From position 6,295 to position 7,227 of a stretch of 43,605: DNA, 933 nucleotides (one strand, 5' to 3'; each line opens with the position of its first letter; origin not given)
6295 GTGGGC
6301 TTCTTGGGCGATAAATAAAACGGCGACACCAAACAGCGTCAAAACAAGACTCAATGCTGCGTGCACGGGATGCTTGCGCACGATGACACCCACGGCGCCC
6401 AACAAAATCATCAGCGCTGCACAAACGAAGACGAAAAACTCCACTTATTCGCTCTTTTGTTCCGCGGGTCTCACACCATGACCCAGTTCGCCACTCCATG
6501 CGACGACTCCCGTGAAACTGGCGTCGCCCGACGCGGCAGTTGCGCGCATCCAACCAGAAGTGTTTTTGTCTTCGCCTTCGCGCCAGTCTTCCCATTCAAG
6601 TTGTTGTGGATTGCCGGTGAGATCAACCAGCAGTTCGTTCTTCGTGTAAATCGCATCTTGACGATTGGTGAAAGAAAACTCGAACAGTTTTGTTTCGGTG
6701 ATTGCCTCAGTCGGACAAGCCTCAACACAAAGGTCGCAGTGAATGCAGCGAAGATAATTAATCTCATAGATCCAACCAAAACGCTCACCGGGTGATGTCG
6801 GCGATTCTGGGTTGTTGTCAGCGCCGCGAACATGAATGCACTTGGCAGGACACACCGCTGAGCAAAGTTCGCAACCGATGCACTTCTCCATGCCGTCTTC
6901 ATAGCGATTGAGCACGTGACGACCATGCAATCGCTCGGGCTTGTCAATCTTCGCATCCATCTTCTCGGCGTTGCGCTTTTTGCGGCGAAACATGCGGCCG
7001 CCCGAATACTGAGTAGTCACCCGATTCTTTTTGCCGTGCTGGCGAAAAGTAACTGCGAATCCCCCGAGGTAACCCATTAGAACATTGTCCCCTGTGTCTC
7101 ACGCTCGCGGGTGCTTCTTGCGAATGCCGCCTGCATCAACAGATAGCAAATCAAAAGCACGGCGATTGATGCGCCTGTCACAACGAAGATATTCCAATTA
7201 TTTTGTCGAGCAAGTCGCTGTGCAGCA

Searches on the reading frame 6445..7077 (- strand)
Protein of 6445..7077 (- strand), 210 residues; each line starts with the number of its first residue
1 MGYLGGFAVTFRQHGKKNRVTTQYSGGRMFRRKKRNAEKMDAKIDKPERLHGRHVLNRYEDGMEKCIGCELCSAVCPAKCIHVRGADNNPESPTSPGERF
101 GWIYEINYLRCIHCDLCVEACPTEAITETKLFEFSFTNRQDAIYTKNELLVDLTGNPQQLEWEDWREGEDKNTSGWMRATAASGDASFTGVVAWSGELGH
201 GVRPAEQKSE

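Call 63: search_protein_families(library=pfam, proteins=[window:6445-7077:-], max_evalue=0.0001)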
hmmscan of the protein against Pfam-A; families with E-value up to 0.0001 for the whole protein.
window:6445-7077:- (210 aa): 13 families
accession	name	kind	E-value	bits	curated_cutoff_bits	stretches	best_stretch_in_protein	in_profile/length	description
PF00037.32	Fer4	-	3.1e-13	49.4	21.1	1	104-127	1-24/24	4Fe-4S binding domain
PF12838.12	Fer4_7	-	3.1e-11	44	27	1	65-125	1-52/52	4Fe-4S dicluster domain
PF14697.11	Fer4_21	-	3.7e-10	40.2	35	1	63-82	38-58/59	4Fe-4S dicluster domain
PF13183.11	Fer4_8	-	4.8e-10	40.3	27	0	40-79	32-67/68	4Fe-4S dicluster domain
PF13237.11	Fer4_10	-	8.5e-10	38.9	25.5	1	64-122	7-53/53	4Fe-4S dicluster domain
PF12797.12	Fer4_2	-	3.6e-09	36.4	24.5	0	102-123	1-22/22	4Fe-4S binding domain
PF13484.11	Fer4_16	-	3.7e-09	37.7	30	1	110-144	1-32/66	4Fe-4S double cluster binding domain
PF13187.11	Fer4_9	-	9.6e-09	35.6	27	1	65-126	1-52/52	4Fe-4S dicluster domain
PF12837.12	Fer4_6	-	1.3e-07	31.7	25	1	105-126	3-24/24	4Fe-4S binding domain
PF13534.11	Fer4_17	-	2.6e-07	31.5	22.2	0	60-78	40-58/61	4Fe-4S dicluster domain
PF13746.11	Fer4_18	-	1.3e-06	29.1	27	0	47-79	42-74/114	4Fe-4S dicluster domain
PF12800.12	Fer4_4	-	4.5e-06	27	24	0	110-123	3-16/17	4Fe-4S binding domain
PF25160.1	LdpA_Fe-S-bd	-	6.6e-05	23.1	27.6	0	64-84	26-46/49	LdpA Fe-S cluster-binding domain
